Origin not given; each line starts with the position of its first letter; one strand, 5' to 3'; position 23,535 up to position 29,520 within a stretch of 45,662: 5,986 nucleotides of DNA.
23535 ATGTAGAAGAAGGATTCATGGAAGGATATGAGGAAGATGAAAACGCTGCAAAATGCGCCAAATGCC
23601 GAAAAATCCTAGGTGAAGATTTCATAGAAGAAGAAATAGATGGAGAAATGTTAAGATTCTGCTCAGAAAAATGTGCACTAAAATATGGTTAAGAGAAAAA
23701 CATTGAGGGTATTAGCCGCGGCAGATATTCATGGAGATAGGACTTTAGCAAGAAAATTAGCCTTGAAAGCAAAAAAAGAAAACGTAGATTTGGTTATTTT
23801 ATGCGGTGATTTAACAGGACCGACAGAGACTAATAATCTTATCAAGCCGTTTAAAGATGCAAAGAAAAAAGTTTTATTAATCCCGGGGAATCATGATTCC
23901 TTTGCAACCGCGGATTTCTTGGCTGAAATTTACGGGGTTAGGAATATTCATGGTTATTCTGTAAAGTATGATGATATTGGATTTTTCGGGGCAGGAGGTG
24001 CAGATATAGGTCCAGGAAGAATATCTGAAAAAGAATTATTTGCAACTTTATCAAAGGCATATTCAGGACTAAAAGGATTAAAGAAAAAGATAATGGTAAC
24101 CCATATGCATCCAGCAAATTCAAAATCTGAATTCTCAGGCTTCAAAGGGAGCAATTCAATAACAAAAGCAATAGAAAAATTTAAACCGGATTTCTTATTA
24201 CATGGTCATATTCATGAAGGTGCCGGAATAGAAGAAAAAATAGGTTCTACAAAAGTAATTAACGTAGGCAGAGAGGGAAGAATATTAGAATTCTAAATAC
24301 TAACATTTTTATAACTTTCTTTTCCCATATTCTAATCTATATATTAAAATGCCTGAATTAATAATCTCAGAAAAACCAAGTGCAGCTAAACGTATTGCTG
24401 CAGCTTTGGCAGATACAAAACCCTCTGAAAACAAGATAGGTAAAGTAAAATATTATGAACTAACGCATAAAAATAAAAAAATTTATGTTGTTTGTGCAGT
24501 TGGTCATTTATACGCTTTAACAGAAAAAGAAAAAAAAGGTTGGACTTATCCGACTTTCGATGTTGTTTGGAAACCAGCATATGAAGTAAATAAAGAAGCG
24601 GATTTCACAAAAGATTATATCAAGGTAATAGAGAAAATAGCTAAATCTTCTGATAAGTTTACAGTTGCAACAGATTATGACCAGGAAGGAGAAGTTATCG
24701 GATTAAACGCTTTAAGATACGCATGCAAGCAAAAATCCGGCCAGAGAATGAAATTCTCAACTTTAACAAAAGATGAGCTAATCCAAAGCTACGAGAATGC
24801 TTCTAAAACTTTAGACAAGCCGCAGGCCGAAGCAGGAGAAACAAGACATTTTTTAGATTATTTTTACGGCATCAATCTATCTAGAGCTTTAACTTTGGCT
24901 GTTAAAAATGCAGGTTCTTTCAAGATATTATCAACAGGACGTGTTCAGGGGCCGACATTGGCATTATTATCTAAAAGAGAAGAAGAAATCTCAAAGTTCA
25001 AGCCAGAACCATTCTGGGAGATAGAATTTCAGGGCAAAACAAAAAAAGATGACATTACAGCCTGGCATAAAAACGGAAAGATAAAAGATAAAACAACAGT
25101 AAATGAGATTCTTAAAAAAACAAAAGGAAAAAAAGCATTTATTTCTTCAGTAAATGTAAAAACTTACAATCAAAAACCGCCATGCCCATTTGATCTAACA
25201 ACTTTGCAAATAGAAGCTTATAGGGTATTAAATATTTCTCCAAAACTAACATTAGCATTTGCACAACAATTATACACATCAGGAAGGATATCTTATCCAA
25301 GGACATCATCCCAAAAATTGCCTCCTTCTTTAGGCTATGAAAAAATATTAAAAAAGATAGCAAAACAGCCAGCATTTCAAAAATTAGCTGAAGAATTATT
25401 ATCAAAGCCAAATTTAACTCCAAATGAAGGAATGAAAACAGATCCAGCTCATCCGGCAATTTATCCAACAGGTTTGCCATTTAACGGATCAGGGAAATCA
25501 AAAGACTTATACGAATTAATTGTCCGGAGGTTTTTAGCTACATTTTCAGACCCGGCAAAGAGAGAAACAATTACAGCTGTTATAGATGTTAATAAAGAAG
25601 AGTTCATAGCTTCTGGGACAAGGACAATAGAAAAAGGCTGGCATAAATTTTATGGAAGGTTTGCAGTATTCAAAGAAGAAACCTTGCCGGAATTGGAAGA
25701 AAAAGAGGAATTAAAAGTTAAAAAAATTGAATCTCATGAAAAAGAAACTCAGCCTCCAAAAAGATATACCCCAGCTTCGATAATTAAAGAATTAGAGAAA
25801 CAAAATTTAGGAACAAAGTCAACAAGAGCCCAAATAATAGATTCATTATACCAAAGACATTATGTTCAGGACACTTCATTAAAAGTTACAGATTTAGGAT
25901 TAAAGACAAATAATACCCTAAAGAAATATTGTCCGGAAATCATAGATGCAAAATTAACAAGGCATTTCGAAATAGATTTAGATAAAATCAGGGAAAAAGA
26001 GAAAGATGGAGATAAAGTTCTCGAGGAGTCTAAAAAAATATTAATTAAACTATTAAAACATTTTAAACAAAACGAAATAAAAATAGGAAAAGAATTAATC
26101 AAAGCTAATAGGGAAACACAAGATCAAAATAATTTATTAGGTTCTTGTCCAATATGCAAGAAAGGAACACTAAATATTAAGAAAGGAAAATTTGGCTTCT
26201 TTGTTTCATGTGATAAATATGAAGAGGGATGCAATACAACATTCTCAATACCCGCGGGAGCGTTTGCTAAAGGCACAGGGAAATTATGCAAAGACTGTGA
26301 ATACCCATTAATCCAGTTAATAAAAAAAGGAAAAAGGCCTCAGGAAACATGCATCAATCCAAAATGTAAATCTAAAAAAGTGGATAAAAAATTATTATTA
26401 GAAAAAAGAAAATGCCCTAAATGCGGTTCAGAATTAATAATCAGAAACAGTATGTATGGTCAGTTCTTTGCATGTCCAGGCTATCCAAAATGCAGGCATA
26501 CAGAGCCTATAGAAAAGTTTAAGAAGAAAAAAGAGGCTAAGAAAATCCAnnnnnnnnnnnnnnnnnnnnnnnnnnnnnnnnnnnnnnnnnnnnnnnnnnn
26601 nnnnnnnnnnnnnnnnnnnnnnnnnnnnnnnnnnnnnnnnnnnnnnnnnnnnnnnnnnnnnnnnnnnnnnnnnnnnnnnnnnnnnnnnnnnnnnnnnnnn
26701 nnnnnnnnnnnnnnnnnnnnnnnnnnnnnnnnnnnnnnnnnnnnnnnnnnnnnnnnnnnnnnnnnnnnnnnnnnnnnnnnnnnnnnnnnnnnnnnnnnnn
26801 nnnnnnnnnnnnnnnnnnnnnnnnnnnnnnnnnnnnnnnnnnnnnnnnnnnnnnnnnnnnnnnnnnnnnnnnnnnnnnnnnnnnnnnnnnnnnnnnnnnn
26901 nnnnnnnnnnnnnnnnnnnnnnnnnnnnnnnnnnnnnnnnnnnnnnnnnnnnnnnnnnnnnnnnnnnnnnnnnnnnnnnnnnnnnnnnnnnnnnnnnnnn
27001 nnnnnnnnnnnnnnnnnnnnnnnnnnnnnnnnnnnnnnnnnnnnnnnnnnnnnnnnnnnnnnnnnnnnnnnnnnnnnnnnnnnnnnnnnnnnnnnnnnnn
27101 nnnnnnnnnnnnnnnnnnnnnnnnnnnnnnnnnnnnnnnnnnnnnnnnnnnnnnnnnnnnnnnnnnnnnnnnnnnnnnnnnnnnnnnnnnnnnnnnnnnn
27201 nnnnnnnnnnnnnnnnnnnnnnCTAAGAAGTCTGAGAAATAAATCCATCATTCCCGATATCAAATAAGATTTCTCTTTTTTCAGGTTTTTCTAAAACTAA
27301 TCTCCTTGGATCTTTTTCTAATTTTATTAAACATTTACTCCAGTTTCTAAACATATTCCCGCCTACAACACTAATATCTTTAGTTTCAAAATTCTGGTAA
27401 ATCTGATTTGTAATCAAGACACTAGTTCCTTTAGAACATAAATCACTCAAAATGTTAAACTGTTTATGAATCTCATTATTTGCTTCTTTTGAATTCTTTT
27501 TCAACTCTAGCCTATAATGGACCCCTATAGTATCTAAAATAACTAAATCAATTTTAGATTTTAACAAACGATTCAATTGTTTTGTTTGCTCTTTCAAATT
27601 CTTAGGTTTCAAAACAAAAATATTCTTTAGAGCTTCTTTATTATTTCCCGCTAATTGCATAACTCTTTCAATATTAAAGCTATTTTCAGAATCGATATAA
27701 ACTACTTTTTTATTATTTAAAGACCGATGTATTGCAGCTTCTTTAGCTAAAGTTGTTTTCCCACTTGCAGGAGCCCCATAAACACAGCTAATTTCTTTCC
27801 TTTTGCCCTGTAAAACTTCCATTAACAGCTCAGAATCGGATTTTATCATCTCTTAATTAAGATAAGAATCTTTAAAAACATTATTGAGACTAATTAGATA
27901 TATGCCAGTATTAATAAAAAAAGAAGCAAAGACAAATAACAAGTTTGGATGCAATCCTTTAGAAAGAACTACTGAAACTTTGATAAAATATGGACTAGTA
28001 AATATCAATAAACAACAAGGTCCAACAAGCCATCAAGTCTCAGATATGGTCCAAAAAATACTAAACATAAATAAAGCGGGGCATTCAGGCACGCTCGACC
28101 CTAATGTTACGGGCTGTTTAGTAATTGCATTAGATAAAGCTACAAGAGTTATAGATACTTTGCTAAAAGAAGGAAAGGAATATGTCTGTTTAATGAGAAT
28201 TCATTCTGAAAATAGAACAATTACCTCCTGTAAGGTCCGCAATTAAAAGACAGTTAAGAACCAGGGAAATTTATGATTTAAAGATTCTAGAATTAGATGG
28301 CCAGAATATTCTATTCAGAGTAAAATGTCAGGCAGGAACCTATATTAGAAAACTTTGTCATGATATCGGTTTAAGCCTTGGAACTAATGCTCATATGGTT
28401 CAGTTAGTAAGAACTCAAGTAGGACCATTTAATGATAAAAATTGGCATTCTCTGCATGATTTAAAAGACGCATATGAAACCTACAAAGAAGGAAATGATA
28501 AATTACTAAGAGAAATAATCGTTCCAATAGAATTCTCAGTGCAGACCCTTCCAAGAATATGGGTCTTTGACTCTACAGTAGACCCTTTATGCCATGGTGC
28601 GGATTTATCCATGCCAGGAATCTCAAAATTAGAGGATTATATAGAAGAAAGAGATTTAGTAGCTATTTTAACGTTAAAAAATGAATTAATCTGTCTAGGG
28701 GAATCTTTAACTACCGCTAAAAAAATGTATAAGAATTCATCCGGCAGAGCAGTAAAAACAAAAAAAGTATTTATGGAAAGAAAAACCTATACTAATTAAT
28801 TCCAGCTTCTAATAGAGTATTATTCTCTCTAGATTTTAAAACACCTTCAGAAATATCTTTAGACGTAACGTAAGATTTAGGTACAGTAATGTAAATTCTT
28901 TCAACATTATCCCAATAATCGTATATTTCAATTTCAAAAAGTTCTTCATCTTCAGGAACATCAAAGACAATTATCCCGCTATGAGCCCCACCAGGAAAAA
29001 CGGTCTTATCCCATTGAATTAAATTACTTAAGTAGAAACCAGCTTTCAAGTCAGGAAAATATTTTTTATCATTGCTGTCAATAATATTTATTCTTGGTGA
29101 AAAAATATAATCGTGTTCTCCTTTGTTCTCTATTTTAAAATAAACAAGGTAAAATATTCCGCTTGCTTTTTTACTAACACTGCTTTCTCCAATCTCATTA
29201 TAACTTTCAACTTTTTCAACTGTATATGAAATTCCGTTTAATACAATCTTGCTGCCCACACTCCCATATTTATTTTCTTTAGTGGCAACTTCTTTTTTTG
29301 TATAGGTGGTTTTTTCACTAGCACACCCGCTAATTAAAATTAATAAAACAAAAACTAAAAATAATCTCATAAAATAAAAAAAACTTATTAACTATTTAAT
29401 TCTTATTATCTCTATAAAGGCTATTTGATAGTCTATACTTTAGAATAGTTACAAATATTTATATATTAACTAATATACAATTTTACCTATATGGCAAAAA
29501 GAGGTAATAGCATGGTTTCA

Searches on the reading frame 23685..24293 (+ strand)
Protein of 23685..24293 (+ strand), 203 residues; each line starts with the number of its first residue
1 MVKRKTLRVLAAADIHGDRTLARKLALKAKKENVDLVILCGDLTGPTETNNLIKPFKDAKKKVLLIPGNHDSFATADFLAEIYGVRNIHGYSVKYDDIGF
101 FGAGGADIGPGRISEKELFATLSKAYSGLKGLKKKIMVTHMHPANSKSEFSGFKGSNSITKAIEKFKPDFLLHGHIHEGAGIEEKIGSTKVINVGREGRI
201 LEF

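Call 27: search_protein_families(library=pfam, proteins=[window:23685-24293:+], max_evalue=0.001)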
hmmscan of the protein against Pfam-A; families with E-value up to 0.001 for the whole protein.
window:23685-24293:+ (203 aa): 3 families
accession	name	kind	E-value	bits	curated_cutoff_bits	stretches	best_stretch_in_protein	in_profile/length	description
PF00149.33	Metallophos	-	2.2e-17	64.6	21.5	1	7-178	1-190/191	Calcineurin-like phosphoesterase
PF12850.12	Metallophos_2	-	3.4e-15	56.8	27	1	8-196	2-134/154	Calcineurin-like phosphoesterase superfamily domain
PF14582.11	Metallophos_3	-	4.8e-10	39.7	28.2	1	4-47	3-46/259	Metallophosphoesterase, calcineurin superfamily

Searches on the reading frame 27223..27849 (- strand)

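Call 27: search_protein_families(library=pfam, proteins=[window:27223-27849:-], max_evalue=0.001)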
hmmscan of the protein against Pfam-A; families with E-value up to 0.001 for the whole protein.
window:27223-27849:- (208 aa): 12 families
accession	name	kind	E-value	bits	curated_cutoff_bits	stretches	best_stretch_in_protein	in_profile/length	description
PF08423.17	Rad51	-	6e-11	42.5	22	1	4-177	10-209/244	Rad51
PF01637.24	ATPase_2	-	2.4e-08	34.5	33.2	1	9-104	11-102/225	ATPase domain predominantly from Archaea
PF13481.12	AAA_25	-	5.5e-08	33.1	27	1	17-135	32-177/195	AAA domain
PF13479.12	AAA_24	-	4.1e-07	30.5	27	1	22-124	6-89/195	AAA domain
PF00154.27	RecA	-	5.2e-07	29.8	27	1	19-149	53-179/262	recA bacterial DNA recombination protein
PF06745.19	ATPase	-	5e-05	23.2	26.6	0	17-158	18-175/231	KaiC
PF13401.12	AAA_22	-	5.6e-05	23.9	27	1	17-146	4-120/130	AAA domain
PF20720.3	nSTAND3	-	0.00018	21.7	27.2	0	19-63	18-60/155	Novel STAND NTPase 3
PF00448.28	SRP54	-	0.00022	21.3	22.7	1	23-129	6-114/196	SRP54-type protein, GTPase domain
PF00931.28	NB-ARC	-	0.00022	21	23.5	1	10-108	9-109/248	NB-ARC domain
PF08433.16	KTI12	-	0.00023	21.2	22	1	23-123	6-96/271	Chromatin associated protein KTI12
PF16834.11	CSM2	-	0.00049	20.2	27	1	41-141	23-113/201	Shu complex component Csm2, DNA-binding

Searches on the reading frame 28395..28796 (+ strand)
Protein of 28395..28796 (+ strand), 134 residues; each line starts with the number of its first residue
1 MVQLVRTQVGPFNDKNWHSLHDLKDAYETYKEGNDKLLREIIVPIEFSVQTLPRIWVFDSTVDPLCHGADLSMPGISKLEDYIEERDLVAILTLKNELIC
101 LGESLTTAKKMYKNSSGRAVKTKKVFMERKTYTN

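Call 27: search_protein_families(library=pfam, proteins=[window:28395-28796:+], max_evalue=0.001)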
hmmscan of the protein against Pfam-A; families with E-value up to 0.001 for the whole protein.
window:28395-28796:+ (134 aa): 2 families
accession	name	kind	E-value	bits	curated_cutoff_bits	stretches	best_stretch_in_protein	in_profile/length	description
PF01472.26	PUA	-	6.9e-14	52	24.8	1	53-125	1-73/74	PUA domain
PF16198.10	TruB_C_2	-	3.3e-12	46.8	29.3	1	1-49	17-65/66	tRNA pseudouridylate synthase B C-terminal domain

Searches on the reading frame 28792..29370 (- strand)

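Call 27: search_protein_families(library=pfam, proteins=[window:28792-29370:-], max_evalue=0.001)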
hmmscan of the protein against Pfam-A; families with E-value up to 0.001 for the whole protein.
window:28792-29370:- (192 aa): 1 family
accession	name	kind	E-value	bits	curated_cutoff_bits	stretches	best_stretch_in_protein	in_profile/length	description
PF11611.13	DUF4352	-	6e-15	56.1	25.9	1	38-153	3-117/122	Domain of unknown function (DUF4352)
